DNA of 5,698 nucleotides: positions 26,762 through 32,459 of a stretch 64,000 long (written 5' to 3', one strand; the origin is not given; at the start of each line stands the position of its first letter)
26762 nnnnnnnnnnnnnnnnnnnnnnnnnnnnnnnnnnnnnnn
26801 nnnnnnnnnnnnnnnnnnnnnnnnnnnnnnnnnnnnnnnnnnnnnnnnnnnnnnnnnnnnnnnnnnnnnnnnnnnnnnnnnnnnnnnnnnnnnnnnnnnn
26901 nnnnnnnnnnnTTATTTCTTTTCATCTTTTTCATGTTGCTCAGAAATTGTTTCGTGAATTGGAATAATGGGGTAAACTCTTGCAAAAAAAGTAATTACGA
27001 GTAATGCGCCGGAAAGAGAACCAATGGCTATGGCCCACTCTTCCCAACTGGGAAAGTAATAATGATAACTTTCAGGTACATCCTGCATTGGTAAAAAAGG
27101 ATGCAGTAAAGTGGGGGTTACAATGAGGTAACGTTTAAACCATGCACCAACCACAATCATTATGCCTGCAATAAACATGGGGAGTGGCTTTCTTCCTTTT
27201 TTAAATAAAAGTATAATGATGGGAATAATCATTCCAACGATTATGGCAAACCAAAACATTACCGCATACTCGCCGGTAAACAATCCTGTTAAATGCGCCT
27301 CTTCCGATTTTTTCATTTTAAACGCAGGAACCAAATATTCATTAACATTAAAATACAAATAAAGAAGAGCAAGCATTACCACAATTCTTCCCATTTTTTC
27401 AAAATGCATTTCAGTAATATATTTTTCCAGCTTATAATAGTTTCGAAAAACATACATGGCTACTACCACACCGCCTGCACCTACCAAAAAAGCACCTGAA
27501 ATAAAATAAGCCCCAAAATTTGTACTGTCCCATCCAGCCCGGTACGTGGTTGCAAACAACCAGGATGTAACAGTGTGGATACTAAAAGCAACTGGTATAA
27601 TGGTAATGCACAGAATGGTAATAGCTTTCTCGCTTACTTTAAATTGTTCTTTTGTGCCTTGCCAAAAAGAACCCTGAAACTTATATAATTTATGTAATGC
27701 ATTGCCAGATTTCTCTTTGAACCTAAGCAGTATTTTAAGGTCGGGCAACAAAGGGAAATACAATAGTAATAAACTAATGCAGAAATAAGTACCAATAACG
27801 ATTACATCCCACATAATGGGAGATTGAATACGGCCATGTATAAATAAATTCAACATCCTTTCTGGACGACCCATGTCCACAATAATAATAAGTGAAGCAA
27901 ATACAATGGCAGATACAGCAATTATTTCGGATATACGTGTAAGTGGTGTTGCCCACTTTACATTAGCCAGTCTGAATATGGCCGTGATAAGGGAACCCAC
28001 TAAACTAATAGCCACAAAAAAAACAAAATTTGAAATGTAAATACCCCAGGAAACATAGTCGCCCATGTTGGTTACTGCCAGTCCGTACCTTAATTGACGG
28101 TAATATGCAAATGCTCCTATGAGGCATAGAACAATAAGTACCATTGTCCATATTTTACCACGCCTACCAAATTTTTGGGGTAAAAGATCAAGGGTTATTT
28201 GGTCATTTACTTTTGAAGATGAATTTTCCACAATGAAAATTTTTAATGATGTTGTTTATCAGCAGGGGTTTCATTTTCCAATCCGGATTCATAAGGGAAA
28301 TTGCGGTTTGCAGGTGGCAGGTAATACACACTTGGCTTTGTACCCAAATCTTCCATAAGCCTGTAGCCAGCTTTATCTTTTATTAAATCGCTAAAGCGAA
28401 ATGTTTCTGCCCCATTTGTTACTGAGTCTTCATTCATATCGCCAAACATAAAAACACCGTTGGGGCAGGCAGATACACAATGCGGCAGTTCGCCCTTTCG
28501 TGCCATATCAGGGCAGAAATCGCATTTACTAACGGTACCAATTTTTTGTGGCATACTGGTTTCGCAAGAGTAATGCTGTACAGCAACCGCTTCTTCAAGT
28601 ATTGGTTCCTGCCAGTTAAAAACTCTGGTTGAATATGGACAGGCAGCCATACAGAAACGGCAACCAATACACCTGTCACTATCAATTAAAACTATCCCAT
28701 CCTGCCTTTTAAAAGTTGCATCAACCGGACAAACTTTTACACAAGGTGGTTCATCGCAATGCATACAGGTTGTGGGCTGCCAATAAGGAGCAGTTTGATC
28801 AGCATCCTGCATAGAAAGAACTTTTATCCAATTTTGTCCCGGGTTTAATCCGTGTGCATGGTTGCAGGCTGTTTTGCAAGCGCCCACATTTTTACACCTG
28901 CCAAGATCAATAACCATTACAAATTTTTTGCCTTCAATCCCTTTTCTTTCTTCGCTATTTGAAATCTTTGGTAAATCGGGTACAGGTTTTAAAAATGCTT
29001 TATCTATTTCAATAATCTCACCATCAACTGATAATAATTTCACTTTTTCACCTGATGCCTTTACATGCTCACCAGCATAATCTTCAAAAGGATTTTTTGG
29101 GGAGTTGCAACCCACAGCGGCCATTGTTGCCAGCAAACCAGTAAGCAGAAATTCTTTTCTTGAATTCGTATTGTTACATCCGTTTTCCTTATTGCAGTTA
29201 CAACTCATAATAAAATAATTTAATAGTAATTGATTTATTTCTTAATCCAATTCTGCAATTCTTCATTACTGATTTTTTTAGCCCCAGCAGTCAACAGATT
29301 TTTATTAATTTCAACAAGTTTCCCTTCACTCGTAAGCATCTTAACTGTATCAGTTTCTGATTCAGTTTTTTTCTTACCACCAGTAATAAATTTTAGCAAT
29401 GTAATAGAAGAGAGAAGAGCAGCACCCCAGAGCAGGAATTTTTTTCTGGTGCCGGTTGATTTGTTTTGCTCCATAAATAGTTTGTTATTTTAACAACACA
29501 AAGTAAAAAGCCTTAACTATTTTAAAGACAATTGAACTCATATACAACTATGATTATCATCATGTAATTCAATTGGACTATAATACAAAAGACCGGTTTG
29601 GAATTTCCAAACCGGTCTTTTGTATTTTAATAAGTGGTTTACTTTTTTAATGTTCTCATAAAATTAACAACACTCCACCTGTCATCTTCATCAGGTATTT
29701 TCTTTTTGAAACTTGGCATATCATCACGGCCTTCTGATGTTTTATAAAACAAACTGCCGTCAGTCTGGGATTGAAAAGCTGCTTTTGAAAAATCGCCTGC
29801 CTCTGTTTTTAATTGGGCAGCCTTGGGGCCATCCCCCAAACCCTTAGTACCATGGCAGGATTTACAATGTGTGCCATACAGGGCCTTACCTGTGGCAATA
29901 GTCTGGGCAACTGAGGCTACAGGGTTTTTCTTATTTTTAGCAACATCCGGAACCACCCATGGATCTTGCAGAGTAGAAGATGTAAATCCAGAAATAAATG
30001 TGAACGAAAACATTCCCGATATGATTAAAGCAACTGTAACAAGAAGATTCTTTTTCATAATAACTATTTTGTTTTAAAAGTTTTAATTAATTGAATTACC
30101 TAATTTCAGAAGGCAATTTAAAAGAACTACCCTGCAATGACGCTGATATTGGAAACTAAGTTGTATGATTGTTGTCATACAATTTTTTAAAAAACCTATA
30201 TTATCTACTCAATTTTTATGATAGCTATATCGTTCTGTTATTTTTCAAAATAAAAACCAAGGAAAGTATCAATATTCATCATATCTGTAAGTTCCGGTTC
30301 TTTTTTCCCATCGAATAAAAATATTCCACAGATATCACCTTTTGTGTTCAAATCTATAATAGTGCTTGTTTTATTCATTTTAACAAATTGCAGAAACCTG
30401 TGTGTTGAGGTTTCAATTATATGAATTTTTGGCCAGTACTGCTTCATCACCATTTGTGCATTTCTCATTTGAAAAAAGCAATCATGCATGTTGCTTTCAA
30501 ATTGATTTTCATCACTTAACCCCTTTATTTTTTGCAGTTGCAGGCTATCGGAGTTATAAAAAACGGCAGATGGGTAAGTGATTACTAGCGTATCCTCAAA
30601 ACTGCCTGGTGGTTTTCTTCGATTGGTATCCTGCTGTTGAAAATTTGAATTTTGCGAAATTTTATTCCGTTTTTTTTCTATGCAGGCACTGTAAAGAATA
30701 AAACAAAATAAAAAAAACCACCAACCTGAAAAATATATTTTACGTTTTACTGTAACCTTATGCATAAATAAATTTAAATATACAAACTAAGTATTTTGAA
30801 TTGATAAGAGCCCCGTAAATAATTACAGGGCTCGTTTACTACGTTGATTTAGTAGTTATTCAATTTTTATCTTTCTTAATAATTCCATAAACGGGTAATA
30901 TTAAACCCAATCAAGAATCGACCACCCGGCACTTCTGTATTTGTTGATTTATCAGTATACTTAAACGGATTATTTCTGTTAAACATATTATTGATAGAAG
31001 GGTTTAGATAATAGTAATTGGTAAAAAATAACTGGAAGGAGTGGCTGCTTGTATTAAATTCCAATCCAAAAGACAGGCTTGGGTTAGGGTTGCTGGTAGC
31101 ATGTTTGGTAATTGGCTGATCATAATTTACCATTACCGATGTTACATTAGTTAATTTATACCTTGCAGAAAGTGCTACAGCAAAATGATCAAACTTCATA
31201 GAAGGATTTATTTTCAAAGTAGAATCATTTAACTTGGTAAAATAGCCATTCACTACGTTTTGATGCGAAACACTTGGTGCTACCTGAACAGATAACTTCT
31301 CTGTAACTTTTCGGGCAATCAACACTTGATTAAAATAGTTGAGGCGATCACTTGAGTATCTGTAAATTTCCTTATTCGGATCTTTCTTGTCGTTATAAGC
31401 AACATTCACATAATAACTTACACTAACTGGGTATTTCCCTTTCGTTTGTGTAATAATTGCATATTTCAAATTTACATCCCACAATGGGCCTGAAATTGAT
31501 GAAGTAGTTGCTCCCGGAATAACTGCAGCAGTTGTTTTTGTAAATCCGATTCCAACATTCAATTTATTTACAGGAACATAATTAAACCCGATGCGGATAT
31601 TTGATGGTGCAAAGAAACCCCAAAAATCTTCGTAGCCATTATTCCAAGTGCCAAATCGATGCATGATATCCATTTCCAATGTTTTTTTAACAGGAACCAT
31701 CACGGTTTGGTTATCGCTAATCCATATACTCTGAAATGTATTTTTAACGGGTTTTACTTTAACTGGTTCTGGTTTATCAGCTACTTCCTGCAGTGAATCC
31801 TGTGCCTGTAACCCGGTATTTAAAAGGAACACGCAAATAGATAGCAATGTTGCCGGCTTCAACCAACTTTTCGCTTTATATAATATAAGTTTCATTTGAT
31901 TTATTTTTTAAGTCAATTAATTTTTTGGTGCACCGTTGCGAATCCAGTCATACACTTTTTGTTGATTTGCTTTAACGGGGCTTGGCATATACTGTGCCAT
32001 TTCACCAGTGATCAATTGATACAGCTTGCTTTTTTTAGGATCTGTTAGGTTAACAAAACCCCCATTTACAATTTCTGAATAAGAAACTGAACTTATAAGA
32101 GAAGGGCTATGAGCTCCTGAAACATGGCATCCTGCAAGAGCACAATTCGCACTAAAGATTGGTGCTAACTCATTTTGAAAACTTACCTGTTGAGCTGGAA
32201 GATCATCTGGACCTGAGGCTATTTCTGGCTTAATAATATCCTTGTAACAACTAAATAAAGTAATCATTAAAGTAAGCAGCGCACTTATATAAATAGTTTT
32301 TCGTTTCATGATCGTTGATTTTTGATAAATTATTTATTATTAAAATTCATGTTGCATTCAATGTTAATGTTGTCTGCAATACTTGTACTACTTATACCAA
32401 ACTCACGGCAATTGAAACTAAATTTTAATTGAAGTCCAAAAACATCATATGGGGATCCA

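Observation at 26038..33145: Redox cluster without a catalytic subunit: possible quinol-to-cell-surface electron conduit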

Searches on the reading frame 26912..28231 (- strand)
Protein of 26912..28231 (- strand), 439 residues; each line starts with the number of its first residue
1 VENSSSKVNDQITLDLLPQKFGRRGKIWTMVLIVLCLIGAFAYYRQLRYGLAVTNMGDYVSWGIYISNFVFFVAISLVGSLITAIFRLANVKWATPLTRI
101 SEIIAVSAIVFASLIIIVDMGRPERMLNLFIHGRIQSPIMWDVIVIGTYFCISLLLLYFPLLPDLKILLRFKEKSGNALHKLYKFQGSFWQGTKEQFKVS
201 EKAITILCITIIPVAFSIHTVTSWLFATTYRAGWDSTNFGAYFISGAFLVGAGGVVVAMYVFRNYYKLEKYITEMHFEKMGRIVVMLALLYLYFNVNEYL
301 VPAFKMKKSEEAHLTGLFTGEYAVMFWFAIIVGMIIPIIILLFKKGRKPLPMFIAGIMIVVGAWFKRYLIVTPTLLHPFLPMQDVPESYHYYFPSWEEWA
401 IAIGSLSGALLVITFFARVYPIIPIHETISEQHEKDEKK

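Call 4: search_protein_families(library=pfam, proteins=[window:26912-28231:-], max_evalue=0.01)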
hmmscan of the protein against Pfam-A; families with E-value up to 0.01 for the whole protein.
window:26912-28231:- (439 aa): 1 family
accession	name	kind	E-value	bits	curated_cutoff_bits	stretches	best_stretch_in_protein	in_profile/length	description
PF03916.19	NrfD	-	6.7e-34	118.4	25.8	1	53-375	2-309/313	Polysulphide reductase, NrfD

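Call 5: search_protein_families(library=ncbifam, proteins=[window:26912-28231:-], max_evalue=0.01)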
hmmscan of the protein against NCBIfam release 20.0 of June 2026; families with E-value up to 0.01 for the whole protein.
window:26912-28231:- (439 aa): 3 families
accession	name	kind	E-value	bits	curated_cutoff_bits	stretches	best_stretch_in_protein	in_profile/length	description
NF045798.1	DsrP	equivalog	1.1e-39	136.9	350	2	27-159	14-142/346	sulfate reduction electron transfer complex DsrMKJOP subunit DsrP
NF041784.1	mnquin_red_QrcD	equivalog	1.5e-20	73.9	570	2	243-426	223-404/408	menaquinone reductase integral membrane subunit QrcD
NF008133.1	PRK10881.1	equivalog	4.9e-16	59.2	450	1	29-425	16-376/377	Ni/Fe-hydrogenase cytochrome b subunit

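Call 11: find_homologous_proteins(query=window:26912-28231:-)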
Query window:26912-28231:- (439 aa): 5972 proteins with E <= 0.001 among 8000 candidates; the best 120 are listed.
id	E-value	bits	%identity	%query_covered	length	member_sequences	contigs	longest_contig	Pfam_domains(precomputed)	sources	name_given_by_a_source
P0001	2.9e-258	875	90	98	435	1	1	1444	PF03916.20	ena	-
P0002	2.0e-257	873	89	98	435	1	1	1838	PF03916.20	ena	-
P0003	4.3e-257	872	87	100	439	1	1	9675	PF03916.20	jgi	jgi:molybdopterin-containing oxidoreductase family membrane subunit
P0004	1.9e-256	869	87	100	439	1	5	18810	PF03916.20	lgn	-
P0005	1.9e-256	869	87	100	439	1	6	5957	PF03916.20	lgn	-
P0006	1.5e-255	866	87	100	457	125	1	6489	PF03916.20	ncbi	ncbi:MAG: NrfD/PsrC family molybdoenzyme membrane anchor subunit [Chitinophagaceae bacterium]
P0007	1.6e-255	866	86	100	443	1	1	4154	PF03916.20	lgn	-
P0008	6.7e-255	864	87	100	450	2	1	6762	PF03916.20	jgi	jgi:molybdopterin-containing oxidoreductase family membrane subunit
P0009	8.8e-255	864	87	99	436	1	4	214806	PF03916.20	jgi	jgi:Ni/Fe-hydrogenase subunit HybB-like protein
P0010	9.3e-255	864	87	100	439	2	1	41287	PF03916.20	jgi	jgi:Ni/Fe-hydrogenase subunit HybB-like protein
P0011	9.5e-255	864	87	100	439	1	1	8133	PF03916.20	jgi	jgi:Ni/Fe-hydrogenase subunit HybB-like protein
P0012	1.1e-254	864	87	100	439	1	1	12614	PF03916.20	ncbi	-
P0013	3.4e-254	862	86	100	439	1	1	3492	PF03916.20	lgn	-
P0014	4.0e-254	862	87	99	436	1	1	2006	PF03916.20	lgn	-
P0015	4.2e-254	862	85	100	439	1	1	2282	PF03916.20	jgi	jgi:molybdopterin-containing oxidoreductase family membrane subunit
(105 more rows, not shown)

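Call 83: search_solved_structures(query=window:26912-28231:-, max_evalue=0.001)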
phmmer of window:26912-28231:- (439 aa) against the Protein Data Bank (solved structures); distinct sequences matched with E-value up to 0.001: 4.
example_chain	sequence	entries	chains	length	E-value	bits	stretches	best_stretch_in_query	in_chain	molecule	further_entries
6f0k_C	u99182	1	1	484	2.2e-45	159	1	32-428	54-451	Polysulphide reductase NrfD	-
6lod_C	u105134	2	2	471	1.5e-41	146.3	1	40-436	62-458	Polysulphide reductase NrfD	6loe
8k9e_C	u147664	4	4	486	4.1e-39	138.3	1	49-429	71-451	Polysulphide reductase NrfD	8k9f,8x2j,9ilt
6btm_C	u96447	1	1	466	8.6e-39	137.3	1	11-425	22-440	Alternative Complex III subunit C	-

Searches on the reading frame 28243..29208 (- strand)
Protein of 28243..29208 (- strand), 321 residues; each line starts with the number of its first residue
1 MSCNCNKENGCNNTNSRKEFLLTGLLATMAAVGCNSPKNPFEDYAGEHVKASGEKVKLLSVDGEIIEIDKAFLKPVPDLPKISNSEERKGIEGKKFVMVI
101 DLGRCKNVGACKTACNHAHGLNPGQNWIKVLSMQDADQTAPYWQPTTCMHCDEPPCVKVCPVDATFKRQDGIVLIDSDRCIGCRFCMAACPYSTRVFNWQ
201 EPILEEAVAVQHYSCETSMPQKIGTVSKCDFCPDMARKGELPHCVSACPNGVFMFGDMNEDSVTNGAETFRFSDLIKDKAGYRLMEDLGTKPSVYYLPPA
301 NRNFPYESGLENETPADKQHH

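Call 4: search_protein_families(library=pfam, proteins=[window:28243-29208:-], max_evalue=0.01)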
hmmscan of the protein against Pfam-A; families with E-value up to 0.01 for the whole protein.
window:28243-29208:- (321 aa): 12 families
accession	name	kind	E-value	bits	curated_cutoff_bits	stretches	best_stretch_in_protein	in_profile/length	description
PF13247.11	Fer4_11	-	2.7e-20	72.8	26.2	2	143-203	5-67/100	4Fe-4S dicluster domain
PF12838.12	Fer4_7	-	3.6e-14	53.4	27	3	171-192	29-50/52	4Fe-4S dicluster domain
PF13237.11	Fer4_10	-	3.7e-10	40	25.5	2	143-191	4-53/53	4Fe-4S dicluster domain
PF12837.12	Fer4_6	-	6.6e-10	38.9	25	1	172-192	1-21/24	4Fe-4S binding domain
PF13187.11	Fer4_9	-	4.3e-07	30.3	27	2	179-251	1-50/52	4Fe-4S dicluster domain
PF12797.12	Fer4_2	-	4.7e-07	29.8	24.5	1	172-192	2-22/22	4Fe-4S binding domain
PF00037.32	Fer4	-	9.4e-07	28.8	21.1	1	174-192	2-20/24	4Fe-4S binding domain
PF14697.11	Fer4_21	-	2.4e-06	28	35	2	146-192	6-53/59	4Fe-4S dicluster domain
PF25160.1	LdpA_Fe-S-bd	-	4.9e-05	23.5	27.6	1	151-193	5-41/49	LdpA Fe-S cluster-binding domain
PF13183.11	Fer4_8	-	0.00023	22.1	27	0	177-252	2-68/68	4Fe-4S dicluster domain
PF12800.12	Fer4_4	-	0.00037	21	24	1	178-192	2-16/17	4Fe-4S binding domain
PF13484.11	Fer4_16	-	0.0063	17.7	30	0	179-192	52-65/66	4Fe-4S double cluster binding domain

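Call 5: search_protein_families(library=ncbifam, proteins=[window:28243-29208:-], max_evalue=0.01)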
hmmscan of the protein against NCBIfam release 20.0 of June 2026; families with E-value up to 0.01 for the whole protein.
window:28243-29208:- (321 aa): 57 families (the best 25 are shown)
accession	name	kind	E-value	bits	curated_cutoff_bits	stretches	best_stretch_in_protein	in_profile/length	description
NF045797.1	DsrO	equivalog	2.3e-55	187.6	200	1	73-297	21-234/235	sulfate reduction electron transfer complex DsrMKJOP subunit DsrO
NF011569.0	PRK14993.1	equivalog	1.9e-37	129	416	2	83-200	31-152/244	tetrathionate reductase subunit TtrB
NF041782.1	mnquin_red_QrcC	equivalog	9.6e-37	126.9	400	1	96-298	1-226/239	menaquinone reductase iron-sulfur cluster-binding subunit QrcC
NF041715.1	arsenate_red_ArrB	equivalog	5.8e-35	120.9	450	2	95-203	2-112/233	arsenate respiratory reductase iron-sulfur subunit ArrB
TIGR03149.1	cyt_nit_nrfC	equivalog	1.1e-33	116.5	377.6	1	89-299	32-218/225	cytochrome c nitrite reductase Fe-S protein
TIGR02951.1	DMSO_dmsB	equivalog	2.8e-30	105.5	214.1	2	99-202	5-119/161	DMSO/selenate family reductase complex B subunit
NF038355.1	FDH3_beta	equivalog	4.3e-28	98.6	240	1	98-260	5-166/180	formate dehydrogenase FDH3 subunit beta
NF008134.0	PRK10882.1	equivalog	2.1e-24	86.2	263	2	140-203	105-169/329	hydrogenase 2 operon protein HybA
TIGR03478.1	DMSO_red_II_bet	subfamily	6.2e-24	84.5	480.7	2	142-204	125-188/321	DMSO reductase family type II enzyme, iron-sulfur subunit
NF045715.1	sulf_resp_HmcB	equivalog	1.8e-22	79.8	420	1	130-259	89-199/307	sulfate respiration complex iron-sulfur protein HmcB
NF042979.1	EthbenzDh_ebdB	equivalog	2.9e-19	69.2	740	2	146-199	151-205/354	ethylbenzene dehydrogenase subunit beta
TIGR01582.1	FDH-beta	equivalog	6.5e-18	64.8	334.7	1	142-265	87-188/283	formate dehydrogenase subunit beta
NF009408.0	PRK12769.1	equivalog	3.2e-15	55.3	1003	1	100-254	7-143/659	formate-dependent uric acid utilization protein AegA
TIGR01660.1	narH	equivalog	6.6e-15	54.5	524.05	1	138-207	173-243/492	nitrate reductase subunit beta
NF045766.1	PhenlGlyoxDHPadI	equivalog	4.6e-14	52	700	1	101-255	10-135/443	NADH-dependent phenylglyoxylate dehydrogenase subunit beta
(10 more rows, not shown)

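Call 84: search_solved_structures(query=window:28243-29208:-, max_evalue=1e-10)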
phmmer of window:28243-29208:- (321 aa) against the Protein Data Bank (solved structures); distinct sequences matched with E-value up to 1e-10: 20.
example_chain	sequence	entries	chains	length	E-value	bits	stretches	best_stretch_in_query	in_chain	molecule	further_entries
2vpw_B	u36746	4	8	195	5.3e-31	110.8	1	95-196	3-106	NRFC PROTEIN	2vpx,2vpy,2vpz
6cz7_B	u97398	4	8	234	2.9e-29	105.1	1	97-202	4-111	4Fe-4S ferredoxin, iron-sulfur binding domain protein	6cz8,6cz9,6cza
2ivf_B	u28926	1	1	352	6.1e-20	74.5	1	143-198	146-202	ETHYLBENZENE DEHYDROGENASE BETA-SUBUNIT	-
6btm_B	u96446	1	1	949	5.9e-19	71.2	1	137-199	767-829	Alternative Complex III subunit B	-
6f0k_B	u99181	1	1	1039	7.8e-19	70.8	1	95-262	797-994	Fe-S-cluster-containing hydrogenase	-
4ydd_B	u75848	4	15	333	5.1e-18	68.2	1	126-300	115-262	DMSO reductase family type II enzyme, iron-sulfur subunit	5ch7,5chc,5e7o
7qv7_A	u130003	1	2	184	3.4e-17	65.4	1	143-260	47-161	Hydrogen dependent carbon dioxide reductase subunit HycB3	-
9vap_B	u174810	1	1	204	9.9e-17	63.9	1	99-259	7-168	4Fe-4S dicluster domain-containing protein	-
1kqf_B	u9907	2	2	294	4.7e-16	61.7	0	126-198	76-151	FORMATE DEHYDROGENASE, NITRATE-INDUCIBLE, IRON-SULFUR SUBUNIT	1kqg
8k9e_B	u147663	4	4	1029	8.6e-16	60.8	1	99-233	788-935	Fe-S-cluster-containing hydrogenase components 1-like protein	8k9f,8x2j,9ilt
3egw_B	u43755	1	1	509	4.1e-15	58.6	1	137-206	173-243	Respiratory nitrate reductase 1 beta chain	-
1q16_B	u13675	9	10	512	4.2e-15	58.6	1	137-206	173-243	Respiratory nitrate reductase 1 beta chain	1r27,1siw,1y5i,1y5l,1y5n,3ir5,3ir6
1y4z_B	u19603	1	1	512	4.2e-15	58.6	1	137-206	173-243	Respiratory nitrate reductase 1 beta chain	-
6lod_B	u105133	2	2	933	5.5e-15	58.2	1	71-299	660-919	Fe-S-cluster-containing hydrogenase components 1-like protein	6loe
7qv7_B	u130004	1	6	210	6.6e-15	57.9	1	99-253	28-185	Hydrogen dependent carbon dioxide reductase subunit HycB4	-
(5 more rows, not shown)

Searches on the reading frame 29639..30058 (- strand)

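Call 4: search_protein_families(library=pfam, proteins=[window:29639-30058:-], max_evalue=0.01)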
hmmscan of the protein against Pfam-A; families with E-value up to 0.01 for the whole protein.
window:29639-30058:- (139 aa): 2 families
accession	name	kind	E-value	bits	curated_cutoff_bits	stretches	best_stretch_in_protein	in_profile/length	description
PF00034.26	Cytochrom_C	-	2e-11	45.4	21.3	1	54-138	1-90/90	Cytochrome c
PF13442.11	Cytochrome_CBB3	-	7e-11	42.7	27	1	53-134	2-68/68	Cytochrome C oxidase, cbb3-type, subunit III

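Call 5: search_protein_families(library=ncbifam, proteins=[window:29639-30058:-], max_evalue=0.01)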
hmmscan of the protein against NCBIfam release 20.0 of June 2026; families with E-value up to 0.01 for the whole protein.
window:29639-30058:- (139 aa): 8 families
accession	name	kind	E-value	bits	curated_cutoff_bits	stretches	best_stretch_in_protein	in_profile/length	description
NF011054.0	PRK14486.1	equivalog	1.8e-11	44.1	447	1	38-138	199-291/294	putative bifunctional cbb3-type cytochrome c oxidase subunit II/cytochrome c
NF033864.1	cytochrome579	equivalog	1.4e-08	34.7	280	1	39-115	34-113/179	cytochrome 579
NF050122.1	bc1_QcrC_actin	exception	8.2e-07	28.6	200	1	41-78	31-67/253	cytochrome bc1 complex diheme cytochrome c subunit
TIGR04494.1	c550_PedF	equivalog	2.3e-05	24.3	122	1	42-137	38-130/133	cytochrome c-550 PedF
NF045930.1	Cytc6PetJCyano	equivalog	0.00012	22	135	1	48-125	22-94/110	cytochrome c6 PetJ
TIGR00782.1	ccoP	equivalog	0.00014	21.2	179.95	1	49-124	198-269/285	cytochrome-c oxidase, cbb3-type subunit III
TIGR03872.1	cytochrome_MoxG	equivalog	0.001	19.2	147.8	1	38-136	28-120/133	cytochrome c(L), periplasmic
NF045773.1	cytochro_C550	exception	0.0043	17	125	1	1-83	1-79/118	cytochrome c550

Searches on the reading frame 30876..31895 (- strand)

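Call 4: search_protein_families(library=pfam, proteins=[window:30876-31895:-], max_evalue=0.01)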
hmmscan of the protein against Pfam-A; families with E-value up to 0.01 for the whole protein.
window:30876-31895:- (339 aa): 1 family
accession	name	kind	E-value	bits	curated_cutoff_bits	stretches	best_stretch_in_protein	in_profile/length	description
PF19089.6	DUF5777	-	1.2e-71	241.3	23.1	1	54-337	1-247/247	Membrane bound beta barrel domain (DUF5777)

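Call 5: search_protein_families(library=ncbifam, proteins=[window:30876-31895:-], max_evalue=0.01)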
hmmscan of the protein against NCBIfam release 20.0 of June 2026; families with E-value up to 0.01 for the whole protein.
window:30876-31895:- (339 aa): 0 families

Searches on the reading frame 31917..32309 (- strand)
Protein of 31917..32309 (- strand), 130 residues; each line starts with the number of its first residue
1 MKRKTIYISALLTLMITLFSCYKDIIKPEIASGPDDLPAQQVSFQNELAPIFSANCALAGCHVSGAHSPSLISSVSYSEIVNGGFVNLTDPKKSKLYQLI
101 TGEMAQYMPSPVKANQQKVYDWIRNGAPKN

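Call 4: search_protein_families(library=pfam, proteins=[window:31917-32309:-], max_evalue=0.01)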
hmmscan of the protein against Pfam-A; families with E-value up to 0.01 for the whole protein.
window:31917-32309:- (130 aa): 0 families

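Call 5: search_protein_families(library=ncbifam, proteins=[window:31917-32309:-], max_evalue=0.01)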
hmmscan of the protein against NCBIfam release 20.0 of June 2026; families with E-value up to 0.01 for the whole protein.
window:31917-32309:- (130 aa): 2 families
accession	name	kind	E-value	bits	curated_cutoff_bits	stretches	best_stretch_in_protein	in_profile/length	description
NF047812.1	LIC11213_lipo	equivalog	2.5e-07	30.8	100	1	51-127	47-116/118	LIC11213 family lipoprotein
NF033881.1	aureocin_A53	equivalog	0.0036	16.9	27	1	112-127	19-34/48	aureocin A53 family class IId bacteriocin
